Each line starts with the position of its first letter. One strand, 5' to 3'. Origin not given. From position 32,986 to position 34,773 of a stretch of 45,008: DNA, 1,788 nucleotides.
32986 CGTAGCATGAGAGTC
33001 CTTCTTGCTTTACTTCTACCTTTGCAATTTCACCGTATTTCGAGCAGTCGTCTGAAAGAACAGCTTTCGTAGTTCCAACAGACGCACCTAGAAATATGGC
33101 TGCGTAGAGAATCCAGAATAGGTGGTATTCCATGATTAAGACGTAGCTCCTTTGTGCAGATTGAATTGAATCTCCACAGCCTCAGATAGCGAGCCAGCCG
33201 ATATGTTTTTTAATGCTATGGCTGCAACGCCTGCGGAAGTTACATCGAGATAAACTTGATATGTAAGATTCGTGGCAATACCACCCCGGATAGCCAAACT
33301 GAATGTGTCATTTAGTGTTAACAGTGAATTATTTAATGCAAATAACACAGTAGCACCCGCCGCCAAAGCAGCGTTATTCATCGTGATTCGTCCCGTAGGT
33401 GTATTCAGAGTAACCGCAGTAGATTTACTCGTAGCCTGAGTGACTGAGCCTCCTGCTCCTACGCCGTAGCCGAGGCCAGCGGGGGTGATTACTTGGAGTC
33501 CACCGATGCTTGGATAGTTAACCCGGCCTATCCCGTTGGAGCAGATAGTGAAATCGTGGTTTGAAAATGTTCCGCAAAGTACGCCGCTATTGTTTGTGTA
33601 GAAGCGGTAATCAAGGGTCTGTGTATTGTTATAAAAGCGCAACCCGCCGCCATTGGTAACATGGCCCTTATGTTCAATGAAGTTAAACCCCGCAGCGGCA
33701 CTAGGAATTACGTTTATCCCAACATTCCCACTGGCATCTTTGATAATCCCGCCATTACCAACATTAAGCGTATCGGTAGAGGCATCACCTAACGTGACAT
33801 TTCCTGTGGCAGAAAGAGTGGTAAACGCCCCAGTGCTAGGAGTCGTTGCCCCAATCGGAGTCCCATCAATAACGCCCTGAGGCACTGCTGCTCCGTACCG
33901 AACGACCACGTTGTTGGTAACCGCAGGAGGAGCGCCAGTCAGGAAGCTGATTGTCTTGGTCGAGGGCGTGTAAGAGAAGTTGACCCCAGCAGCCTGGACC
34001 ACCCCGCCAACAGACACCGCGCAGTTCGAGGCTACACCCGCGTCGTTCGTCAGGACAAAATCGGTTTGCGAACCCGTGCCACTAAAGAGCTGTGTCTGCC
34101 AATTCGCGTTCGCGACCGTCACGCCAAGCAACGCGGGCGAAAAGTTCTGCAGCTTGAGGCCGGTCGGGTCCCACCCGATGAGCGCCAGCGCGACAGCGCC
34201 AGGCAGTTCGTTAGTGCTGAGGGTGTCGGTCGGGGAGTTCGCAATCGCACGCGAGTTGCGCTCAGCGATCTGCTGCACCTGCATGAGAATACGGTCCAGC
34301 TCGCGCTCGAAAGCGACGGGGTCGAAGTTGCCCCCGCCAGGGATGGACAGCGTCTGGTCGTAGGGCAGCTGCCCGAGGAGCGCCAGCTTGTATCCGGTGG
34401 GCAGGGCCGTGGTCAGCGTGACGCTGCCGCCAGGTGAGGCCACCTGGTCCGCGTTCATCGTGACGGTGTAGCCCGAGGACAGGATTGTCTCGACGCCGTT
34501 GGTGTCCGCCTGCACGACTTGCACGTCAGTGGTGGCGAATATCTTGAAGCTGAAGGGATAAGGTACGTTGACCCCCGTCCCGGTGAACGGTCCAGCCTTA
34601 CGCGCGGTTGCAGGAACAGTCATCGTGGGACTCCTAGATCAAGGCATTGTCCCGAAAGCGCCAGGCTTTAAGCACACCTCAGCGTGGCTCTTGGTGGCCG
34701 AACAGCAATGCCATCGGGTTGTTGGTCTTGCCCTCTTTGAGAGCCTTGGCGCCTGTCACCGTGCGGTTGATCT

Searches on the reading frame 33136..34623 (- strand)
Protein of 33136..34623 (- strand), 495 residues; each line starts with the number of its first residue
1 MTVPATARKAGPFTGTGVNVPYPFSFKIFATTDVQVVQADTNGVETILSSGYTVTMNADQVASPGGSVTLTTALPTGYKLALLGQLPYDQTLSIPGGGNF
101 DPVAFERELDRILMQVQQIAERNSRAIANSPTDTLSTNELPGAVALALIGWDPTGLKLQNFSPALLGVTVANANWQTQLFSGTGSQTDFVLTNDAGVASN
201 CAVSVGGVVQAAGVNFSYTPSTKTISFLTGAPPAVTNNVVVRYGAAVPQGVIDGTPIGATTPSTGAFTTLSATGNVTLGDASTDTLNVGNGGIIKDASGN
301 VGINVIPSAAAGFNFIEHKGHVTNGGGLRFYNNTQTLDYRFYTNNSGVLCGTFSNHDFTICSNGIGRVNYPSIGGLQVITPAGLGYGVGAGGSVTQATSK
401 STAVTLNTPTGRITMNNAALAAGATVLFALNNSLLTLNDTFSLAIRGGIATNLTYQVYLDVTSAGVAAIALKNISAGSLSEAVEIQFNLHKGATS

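Call 5: search_protein_families(library=pfam, proteins=[window:33136-34623:-], max_evalue=0.1)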
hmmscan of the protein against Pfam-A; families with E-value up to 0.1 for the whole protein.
window:33136-34623:- (495 aa): 0 families

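Call 6: search_protein_families(library=phrogs, proteins=[window:33136-34623:-], max_evalue=0.01)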
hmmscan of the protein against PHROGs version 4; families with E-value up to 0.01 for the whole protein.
window:33136-34623:- (495 aa): 9 families
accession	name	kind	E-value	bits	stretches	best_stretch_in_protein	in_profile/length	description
phrog_18251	-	unknown function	3.2e-26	93.5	1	380-494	171-283/284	-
phrog_1640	-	tail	1.7e-22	81.3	1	1-126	1-124/765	tail protein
phrog_13893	-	tail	2.2e-13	50.5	1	1-127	1-125/648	tail protein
phrog_38237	-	unknown function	1.5e-10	41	1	10-127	9-125/697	-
phrog_5510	-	tail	3.2e-10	40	1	10-122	9-120/789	tail fiber protein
phrog_6518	-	tail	1.1e-09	37.9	1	13-128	9-120/793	tail fiber protein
phrog_5662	-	tail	1.1e-08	34.9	1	10-129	9-127/729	tail fiber protein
phrog_17220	-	unknown function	1.6e-08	34.3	1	10-121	9-119/868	-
phrog_1171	-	tail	1.5e-07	31.2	1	13-132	12-132/954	tail spike protein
